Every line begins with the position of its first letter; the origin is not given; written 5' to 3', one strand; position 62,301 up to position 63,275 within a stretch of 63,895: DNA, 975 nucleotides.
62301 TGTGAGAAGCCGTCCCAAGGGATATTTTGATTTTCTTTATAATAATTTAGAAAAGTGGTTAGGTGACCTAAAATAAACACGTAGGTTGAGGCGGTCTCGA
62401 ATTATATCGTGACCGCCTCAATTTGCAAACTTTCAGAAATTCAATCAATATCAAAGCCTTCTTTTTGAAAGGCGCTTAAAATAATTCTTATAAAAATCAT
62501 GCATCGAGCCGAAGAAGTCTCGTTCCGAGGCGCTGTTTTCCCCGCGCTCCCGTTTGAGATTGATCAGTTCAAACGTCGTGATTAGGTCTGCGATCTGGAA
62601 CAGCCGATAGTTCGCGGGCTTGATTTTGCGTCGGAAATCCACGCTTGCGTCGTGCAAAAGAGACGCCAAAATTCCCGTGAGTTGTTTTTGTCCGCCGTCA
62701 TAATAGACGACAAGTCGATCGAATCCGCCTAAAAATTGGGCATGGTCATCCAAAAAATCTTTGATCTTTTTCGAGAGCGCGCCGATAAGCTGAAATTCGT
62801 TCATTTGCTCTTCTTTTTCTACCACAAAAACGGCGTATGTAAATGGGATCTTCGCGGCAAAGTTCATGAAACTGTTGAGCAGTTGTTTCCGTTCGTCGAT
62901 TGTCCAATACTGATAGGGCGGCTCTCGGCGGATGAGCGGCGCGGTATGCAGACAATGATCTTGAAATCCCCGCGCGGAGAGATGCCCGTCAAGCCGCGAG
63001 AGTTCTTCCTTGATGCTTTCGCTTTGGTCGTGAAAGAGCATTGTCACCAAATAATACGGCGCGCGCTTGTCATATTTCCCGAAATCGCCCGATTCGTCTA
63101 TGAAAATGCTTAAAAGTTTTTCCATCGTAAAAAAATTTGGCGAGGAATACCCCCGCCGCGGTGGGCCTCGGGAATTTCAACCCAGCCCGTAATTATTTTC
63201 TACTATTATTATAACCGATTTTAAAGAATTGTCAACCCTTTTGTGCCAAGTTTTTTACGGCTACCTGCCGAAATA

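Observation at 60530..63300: AT-rich island: OLD/PARIS-like ATPase-Toprim gene convergent with DUF3800, a candidate defence module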

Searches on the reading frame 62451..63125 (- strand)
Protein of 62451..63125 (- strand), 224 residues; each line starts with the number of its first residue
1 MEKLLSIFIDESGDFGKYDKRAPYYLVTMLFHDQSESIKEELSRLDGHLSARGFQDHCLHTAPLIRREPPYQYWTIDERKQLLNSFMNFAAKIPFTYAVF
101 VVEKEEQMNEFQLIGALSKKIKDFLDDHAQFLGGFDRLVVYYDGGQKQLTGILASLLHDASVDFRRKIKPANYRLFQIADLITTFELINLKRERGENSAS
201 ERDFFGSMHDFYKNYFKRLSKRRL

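Call 7: search_protein_families(library=pfam, max_evalue=0.1, proteins=[window:62451-63125:-])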
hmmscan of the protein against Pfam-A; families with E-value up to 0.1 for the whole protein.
window:62451-63125:- (224 aa): 1 family
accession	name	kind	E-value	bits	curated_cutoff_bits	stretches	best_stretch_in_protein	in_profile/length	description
PF12686.12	DUF3800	-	3.8e-10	41.1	21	1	7-183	2-143/149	Protein of unknown function (DUF3800)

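Call 8: search_protein_families(library=padloc, max_evalue=0.1, proteins=[window:62451-63125:-])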
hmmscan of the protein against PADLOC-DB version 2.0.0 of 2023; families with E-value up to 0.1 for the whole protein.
window:62451-63125:- (224 aa): 0 families

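Call 10: search_protein_families(library=ncbifam, max_evalue=0.1, proteins=[window:62451-63125:-])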
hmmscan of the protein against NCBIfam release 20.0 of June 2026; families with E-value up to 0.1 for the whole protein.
window:62451-63125:- (224 aa): 1 family
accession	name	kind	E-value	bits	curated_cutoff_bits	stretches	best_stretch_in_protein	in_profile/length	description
NF004406.0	PRK05758.3-2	equivalog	0.0068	16.3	172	1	109-199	27-116/186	F0F1 ATP synthase subunit delta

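Call 19: find_homologous_proteins(query=window:62451-63125:-, max_evalue=0.00001)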
Query window:62451-63125:- (224 aa): 834 proteins with E <= 0.00001 among 1034 candidates; the best 120 are listed.
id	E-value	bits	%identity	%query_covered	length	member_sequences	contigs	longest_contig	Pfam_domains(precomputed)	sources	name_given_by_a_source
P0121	7.0e-141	485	96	100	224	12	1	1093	PF12686.13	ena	-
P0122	7.0e-129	446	88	100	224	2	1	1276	PF12686.13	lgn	-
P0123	9.1e-126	436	86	100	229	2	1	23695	PF12686.13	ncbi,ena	-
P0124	5.4e-95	335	67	100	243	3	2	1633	PF12686.13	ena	-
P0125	1.0e-91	325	65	99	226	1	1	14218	PF12686.13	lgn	-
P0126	1.0e-91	325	66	99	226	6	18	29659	PF12686.13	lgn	-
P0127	1.2e-90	321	64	99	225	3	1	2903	PF12686.13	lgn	-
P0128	3.3e-90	320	63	100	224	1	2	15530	PF12686.13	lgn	-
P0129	9.6e-90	318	63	100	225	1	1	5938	PF12686.13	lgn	-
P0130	1.3e-86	308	60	100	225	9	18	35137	PF12686.13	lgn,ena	-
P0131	3.0e-86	307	60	100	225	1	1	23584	PF12686.13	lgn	-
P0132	4.0e-86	306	61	100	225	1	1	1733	PF12686.13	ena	-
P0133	3.5e-85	303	62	100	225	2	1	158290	PF12686.13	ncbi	-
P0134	3.8e-85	303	59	99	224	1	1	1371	PF12686.13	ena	-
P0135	1.1e-84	302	59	100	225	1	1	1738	PF12686.13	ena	-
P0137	1.3e-83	298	59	99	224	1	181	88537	PF12686.13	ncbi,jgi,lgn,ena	jgi:hypothetical protein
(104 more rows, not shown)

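Call 20: find_encoding_contigs(protein=P0123, flank=8000, max_places=3)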
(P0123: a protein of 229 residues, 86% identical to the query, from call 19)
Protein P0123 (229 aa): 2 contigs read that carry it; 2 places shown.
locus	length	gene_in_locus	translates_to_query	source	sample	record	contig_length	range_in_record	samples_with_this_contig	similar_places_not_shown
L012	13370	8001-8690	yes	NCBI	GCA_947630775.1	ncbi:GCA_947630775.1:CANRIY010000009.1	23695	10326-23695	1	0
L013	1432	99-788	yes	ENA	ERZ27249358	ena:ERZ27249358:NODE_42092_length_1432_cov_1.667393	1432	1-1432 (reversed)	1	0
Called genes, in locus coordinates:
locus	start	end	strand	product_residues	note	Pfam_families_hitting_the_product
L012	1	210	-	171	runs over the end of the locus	PF02674:Colicin_V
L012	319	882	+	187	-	PF06866:DUF1256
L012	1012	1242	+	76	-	-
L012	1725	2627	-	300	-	PF14804:Jag_N, PF13083:KH_KhpA-B (weak), PF01424:R3H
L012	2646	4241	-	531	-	PF02096:60KD_IMP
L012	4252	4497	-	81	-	PF01809:YidD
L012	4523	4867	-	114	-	PF00825:Ribonuclease_P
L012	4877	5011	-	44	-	PF00468:Ribosomal_L34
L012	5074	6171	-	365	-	PF00712:DNA_pol3_beta, PF02767:DNA_pol3_beta_2, PF02768:DNA_pol3_beta_3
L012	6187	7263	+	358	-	PF02527:GidB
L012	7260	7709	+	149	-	PF06908:YpsA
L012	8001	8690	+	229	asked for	PF12686:DUF3800 (weak)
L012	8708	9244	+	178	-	-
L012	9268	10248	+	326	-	-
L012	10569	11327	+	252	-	PF08220:HTH_DeoR, PF00455:DeoRC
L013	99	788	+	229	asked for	PF12686:DUF3800 (weak)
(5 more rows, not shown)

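Call 21: find_encoding_contigs(protein=P0137, flank=5000, max_places=8)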
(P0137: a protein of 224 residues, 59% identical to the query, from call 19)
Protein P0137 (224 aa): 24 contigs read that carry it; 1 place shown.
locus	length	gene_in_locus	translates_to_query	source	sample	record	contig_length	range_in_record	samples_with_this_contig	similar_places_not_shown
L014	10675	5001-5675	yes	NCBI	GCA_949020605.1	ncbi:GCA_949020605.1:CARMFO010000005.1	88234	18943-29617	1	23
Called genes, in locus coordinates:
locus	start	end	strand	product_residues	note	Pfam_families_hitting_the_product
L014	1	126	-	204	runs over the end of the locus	-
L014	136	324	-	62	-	-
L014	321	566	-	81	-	-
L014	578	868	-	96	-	-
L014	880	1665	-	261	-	-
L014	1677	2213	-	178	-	-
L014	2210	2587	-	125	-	-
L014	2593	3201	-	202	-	-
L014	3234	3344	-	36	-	-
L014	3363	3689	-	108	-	-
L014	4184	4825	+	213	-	-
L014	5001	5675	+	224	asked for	PF12686:DUF3800 (weak)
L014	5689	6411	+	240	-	-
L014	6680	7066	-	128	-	PF00583:Acetyltransf_1, PF13673:Acetyltransf_10, PF13508:Acetyltransf_7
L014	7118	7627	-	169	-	-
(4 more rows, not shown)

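Call 22: find_encoding_contigs(protein=P0126, flank=5000, max_places=6)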
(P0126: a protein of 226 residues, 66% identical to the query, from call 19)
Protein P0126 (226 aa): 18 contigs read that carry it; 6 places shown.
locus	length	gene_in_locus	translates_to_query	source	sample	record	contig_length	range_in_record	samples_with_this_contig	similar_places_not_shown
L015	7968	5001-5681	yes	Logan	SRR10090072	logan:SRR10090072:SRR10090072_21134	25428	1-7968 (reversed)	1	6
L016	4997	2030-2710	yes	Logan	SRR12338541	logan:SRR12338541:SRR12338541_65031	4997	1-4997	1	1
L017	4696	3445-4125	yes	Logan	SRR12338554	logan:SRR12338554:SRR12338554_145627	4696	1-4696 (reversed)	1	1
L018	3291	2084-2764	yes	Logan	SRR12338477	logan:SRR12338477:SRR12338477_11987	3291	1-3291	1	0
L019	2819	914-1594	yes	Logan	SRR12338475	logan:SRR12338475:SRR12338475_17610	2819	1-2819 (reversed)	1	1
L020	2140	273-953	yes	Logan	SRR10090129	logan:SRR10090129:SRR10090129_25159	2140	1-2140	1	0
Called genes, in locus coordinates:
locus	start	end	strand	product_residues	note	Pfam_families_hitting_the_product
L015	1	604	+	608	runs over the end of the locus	-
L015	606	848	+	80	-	-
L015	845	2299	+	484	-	PF03062:MBOAT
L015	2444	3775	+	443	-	PF00501:AMP-binding, PF13193:AMP-binding_C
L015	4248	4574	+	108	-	PF08279:HTH_11 (weak)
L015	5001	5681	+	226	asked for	PF12686:DUF3800 (weak)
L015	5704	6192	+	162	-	-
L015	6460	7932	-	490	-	PF00370:FGGY_N, PF02782:FGGY_C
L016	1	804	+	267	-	?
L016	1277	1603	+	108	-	PF08279:HTH_11 (weak)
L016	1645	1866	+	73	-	-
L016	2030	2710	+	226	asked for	PF12686:DUF3800 (weak)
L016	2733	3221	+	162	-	-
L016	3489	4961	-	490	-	PF00370:FGGY_N, PF02782:FGGY_C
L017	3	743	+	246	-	?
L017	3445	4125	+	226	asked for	PF12686:DUF3800 (weak)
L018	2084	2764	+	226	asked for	PF12686:DUF3800 (weak)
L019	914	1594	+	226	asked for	PF12686:DUF3800 (weak)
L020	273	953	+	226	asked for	PF12686:DUF3800 (weak)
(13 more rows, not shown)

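Call 34: find_related_loci(query=A2, collection=metagenome_contigs, flank=5000)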
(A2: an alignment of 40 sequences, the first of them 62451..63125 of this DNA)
Query A2 (224 aa) in metagenome_contigs; peptide patterns used: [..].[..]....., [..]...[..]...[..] (x = any residue, [..] = any of these).
600 stretches matched a pattern (row limit reached: there are more); 269 encode a relative of the query (tblastn E <= 1e-3); the best 80 are kept; 80 distinct loci.
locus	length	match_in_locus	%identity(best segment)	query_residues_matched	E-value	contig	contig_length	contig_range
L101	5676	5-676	47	2-224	4e-64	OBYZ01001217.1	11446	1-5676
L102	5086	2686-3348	45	3-222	3e-63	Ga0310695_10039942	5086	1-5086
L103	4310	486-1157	46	2-224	1e-62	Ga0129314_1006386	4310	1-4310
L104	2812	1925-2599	47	1-223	1e-62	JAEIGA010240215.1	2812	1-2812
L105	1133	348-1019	44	3-224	8e-65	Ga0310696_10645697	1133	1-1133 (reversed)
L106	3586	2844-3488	46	2-215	2e-60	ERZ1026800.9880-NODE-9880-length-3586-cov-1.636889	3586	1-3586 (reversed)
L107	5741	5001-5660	46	5-223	2e-60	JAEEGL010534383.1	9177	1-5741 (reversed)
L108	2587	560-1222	42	5-224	3e-60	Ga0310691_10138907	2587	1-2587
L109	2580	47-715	45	3-224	9e-60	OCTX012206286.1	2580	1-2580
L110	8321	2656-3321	44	3-223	2e-59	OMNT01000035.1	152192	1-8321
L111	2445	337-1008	45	2-224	1e-59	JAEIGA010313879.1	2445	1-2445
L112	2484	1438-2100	46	5-224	3e-59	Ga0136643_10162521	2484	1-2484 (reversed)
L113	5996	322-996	46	2-224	1e-58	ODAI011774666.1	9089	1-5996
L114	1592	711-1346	46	1-211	5e-61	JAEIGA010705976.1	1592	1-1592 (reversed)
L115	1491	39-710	44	2-224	5e-61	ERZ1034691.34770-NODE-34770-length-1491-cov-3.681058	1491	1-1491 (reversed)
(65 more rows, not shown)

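Call 45: predict_structure(alignment_id=A2)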
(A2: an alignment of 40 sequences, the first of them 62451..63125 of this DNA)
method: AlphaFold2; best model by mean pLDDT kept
length: 224 residues; sequences in the alignment: 40
mean_pLDDT: 93.6   pTM: 0.91
mean pLDDT of the five models: 93.6, 93.4, 93.3, 93.2, 91.9
residues with pLDDT >= 90: 185; 70-90: 39; 50-70: 0; < 50: 0
segments of 3 or more residues with pLDDT < 50: none
pLDDT, mean of each block of 10 residues (from residue 1): 94 87 92 96 95 89 96 96 97 97 93 96 97 95 89 87 84 94 98 94 97 97 97
secondary structure, 60 per line:
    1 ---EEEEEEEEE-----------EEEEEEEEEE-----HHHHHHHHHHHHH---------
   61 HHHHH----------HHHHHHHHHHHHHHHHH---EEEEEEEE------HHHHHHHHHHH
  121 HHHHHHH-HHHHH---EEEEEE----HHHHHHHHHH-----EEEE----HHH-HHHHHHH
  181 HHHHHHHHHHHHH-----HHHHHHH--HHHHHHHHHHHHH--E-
elements in order: E4-12 E24-33 H39-51 H61-65 H76-92 E96-103 H110-127 H129-133 E137-142 H147-156 E162-165 H174-193 H199-205 H208-220

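Call 51: fold_search(model_id=the predicted structure, library=pdb)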
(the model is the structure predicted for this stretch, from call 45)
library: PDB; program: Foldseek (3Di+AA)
matches with E <= 10: 744; with E <= 0.001: 6
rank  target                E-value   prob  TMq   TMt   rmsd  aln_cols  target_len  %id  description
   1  3p83_E                2.8e-04  1.00  0.40  0.44   8.8       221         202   15  Structure of the PCNA:RNase HII complex from Archaeoglobus fulgidus. (released 2011-02-02)
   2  1x1p                  2.8e-04  1.00  0.38  0.39   8.8       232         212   14  Crystal structure of Tk-RNase HII(1-197)-A(28-42) (released 2006-01-17)
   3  2dfe                  3.2e-04  1.00  0.39  0.41   9.0       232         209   14  Crystal structure of Tk-RNase HII(1-200)-C (released 2007-03-06)
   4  3puf_M                8.9e-04  1.00  0.42  0.36   5.4       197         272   12  Crystal structure of human RNase H2 complex (released 2010-12-22)
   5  3p83_D                8.9e-04  0.97  0.33  0.34  12.0       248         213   14  Structure of the PCNA:RNase HII complex from Archaeoglobus fulgidus. (released 2011-02-02)
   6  3p83_F                9.4e-04  1.00  0.40  0.42   7.3       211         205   15  Structure of the PCNA:RNase HII complex from Archaeoglobus fulgidus. (released 2011-02-02)
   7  4py5_A                1.2e-03  1.00  0.44  0.39   9.6       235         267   12  Thermovibrio ammonificans RNase H3 in complex with 19-mer RNA/DNA (released 2014-07-30)
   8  3puf_J                1.3e-03  1.00  0.38  0.33   6.7       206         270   12  Crystal structure of human RNase H2 complex (released 2010-12-22)
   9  1i39                  1.3e-03  1.00  0.37  0.41   6.6       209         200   16  RNASE HII FROM ARCHAEOGLOBUS FULGIDUS (released 2001-04-11)
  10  3puf_G                1.6e-03  1.00  0.39  0.34   6.1       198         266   14  Crystal structure of human RNase H2 complex (released 2010-12-22)
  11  3p5j_A                1.6e-03  0.99  0.41  0.37  11.5       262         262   11  The structure of the human RNase H2 complex defines key interaction interfaces relevant to enzyme function and human d (released 2010-11-17)
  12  3puf_A                3.7e-03  1.00  0.42  0.36   6.1       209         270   14  Crystal structure of human RNase H2 complex (released 2010-12-22)
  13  3puf_P                3.7e-03  0.99  0.40  0.36   6.4       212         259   12  Crystal structure of human RNase H2 complex (released 2010-12-22)
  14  3kio_A                3.9e-03  0.98  0.40  0.36   7.7       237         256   11  mouse RNase H2 complex (released 2009-11-17)
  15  3p56_A                5.8e-03  0.99  0.42  0.39   6.7       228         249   12  The structure of the human RNase H2 complex defines key interaction interfaces relevant to enzyme function and human d (released 2010-11-17)
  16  3puf_D                1.1e-02  0.99  0.41  0.35   5.6       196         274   12  Crystal structure of human RNase H2 complex (released 2010-12-22)
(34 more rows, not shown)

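Call 61: search_protein_families(library=phrogs, max_evalue=0.01, proteins=[window:62451-63125:-])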
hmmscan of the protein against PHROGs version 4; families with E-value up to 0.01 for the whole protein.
window:62451-63125:- (224 aa): 0 families

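Call 70: search_protein_families(library=pfam, alignment_id=A4, max_evalue=0.0001)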
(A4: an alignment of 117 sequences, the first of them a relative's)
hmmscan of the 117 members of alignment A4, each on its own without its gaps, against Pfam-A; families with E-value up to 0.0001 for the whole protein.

A. member 1, L012:6283-7272:- (330 aa): 0 families

B. families by the number of members that match (of 117 scanned): 99 families (the first 25 are shown)
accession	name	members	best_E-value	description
PF01381.28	HTH_3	6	3.1e-16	Helix-turn-helix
PF13443.12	HTH_26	5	2.1e-08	Cro/C1-type HTH DNA-binding domain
PF12844.13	HTH_19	5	8.7e-08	Helix-turn-helix domain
PF00005.33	ABC_tran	3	3e-38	ABC transporter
PF00171.27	Aldedh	3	2.2e-22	Aldehyde dehydrogenase family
PF01554.23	MatE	2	2.4e-40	MatE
PF13304.12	AAA_21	2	3.5e-23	AAA domain, putative AbiEii toxin, Type IV TA system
PF13155.12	Toprim_2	2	2.1e-21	Toprim-like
PF04397.21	LytTR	2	2.7e-12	LytTr DNA-binding domain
PF12686.12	DUF3800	2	2.6e-10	Protein of unknown function (DUF3800)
PF13560.12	HTH_31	2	1.3e-09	Helix-turn-helix domain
PF07963.17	N_methyl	2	1.5e-08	Prokaryotic N-terminal methylation motif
PF00072.30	Response_reg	2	1.3e-06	Response regulator receiver domain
PF21716.3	dnstrm_HI1420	2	5.5e-05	Probable addiction module antidote protein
PF01053.26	Cys_Met_Meta_PP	1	4.3e-106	Cys/Met metabolism PLP-dependent enzyme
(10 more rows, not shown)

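Call 71: search_protein_families(library=padloc, alignment_id=A4, max_evalue=1e-10)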
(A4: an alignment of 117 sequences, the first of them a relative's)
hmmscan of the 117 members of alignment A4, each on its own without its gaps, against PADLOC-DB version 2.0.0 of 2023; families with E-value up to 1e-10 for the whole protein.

A. member 1, L012:6283-7272:- (330 aa): 0 families

B. families by the number of members that match (of 117 scanned): 75 families (the first 25 are shown)
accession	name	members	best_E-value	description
PDLC04135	mad3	3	6.3e-34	mads_3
PDLC04140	mad8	3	2.2e-14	mads_8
PDLC00148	GajB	1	6.4e-122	UrvD helicase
PDLC03598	REase_MTase_IIG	1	4.9e-103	Type IIG restriction enzyme-methyltransferase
PDLC03735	oMTase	1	3.5e-92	orphan methyltransferase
PDLC03294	MTase_II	1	1.8e-90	Type II methyltransferase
PDLC00140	GajB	1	7.4e-87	UrvD helicase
PDLC02865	DpdF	1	1.7e-85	DpdF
PDLC04787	PDC-S01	1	5.2e-83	-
PDLC03729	oMTase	1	7.6e-60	orphan methyltransferase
PDLC03261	MTase_II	1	2.3e-59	Type II methyltransferase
PDLC02335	AbiLi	1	1.2e-55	AbiLi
PDLC04670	PDC-M48A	1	4e-52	-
PDLC03266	MTase_II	1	1.3e-50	Type II methyltransferase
PDLC04619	PDC-M38B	1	2.6e-49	-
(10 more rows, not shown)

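Call 74: find_encoding_contigs(protein=window:62454-63125:-, flank=6000, max_places=6)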
Protein window:62454-63125:- (224 aa): 3 contigs read that carry it; 3 places shown.
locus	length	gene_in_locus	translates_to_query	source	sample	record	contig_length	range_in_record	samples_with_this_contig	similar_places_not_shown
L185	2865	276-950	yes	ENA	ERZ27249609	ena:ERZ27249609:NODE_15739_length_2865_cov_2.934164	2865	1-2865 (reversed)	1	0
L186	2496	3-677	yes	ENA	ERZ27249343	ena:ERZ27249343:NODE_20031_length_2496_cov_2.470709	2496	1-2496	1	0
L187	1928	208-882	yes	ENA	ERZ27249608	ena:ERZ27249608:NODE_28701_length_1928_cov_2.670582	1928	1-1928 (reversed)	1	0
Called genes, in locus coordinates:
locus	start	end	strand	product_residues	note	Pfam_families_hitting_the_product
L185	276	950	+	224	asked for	PF12686:DUF3800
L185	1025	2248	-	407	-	PF13304:AAA_21, PF13175:AAA_15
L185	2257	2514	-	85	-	PF13476:AAA_23 (weak)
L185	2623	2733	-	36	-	-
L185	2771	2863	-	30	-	?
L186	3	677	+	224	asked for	PF12686:DUF3800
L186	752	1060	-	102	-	-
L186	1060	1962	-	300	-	PF13175:AAA_15, PF13304:AAA_21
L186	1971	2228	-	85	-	PF13476:AAA_23 (weak)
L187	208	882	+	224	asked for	PF12686:DUF3800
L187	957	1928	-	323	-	?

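Call 75: find_encoding_contigs(protein=P0244, flank=3000, max_places=3)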
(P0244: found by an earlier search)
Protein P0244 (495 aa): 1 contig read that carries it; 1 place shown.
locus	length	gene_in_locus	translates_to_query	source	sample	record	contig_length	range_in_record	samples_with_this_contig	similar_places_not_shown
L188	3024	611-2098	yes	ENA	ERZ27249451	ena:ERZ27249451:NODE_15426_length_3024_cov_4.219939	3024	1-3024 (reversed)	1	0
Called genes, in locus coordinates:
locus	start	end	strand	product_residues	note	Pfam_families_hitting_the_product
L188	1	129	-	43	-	?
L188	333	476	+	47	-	-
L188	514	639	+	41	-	-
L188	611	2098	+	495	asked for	PF02463:SMC_N (faint), PF13476:AAA_23 (weak), PF13304:AAA_21, PF13175:AAA_15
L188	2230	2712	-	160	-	PF22522:DUF6998 (weak)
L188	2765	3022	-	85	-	?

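Call 83: find_related_loci(query=A2, collection=viral_contigs, flank=4000)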
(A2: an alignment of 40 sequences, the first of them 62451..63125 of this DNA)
Query A2 (224 aa) in viral_contigs; peptide patterns used: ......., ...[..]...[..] (x = any residue, [..] = any of these).
120 stretches matched a pattern; 19 encode a relative of the query (tblastn E <= 1e-3); 19 distinct loci.
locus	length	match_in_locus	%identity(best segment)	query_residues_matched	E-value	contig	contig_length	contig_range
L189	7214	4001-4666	45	3-223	1e-60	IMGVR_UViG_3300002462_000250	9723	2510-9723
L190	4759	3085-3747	43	3-222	1e-58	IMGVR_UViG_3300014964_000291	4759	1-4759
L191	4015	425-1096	45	3-224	8e-59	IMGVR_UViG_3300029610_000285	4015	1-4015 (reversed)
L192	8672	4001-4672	45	3-224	9e-59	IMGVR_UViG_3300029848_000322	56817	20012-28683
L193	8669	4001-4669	44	3-223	2e-58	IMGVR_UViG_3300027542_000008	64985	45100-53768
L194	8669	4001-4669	44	3-223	2e-58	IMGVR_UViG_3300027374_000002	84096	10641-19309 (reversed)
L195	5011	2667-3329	43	3-222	4e-57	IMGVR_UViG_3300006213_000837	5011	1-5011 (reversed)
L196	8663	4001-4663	43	3-222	2e-56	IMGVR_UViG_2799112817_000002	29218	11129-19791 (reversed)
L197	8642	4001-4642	43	3-215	3e-55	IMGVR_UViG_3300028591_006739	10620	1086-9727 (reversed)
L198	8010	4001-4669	42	3-224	3e-54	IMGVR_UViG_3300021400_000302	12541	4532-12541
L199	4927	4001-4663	39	5-224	6e-51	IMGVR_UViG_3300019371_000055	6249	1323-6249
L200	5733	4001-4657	41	5-222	7e-49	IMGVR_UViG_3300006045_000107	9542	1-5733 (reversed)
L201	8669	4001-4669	38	3-223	4e-45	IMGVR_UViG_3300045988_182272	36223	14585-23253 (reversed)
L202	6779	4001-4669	36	1-222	9e-45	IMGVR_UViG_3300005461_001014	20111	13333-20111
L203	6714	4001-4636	38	1-211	3e-44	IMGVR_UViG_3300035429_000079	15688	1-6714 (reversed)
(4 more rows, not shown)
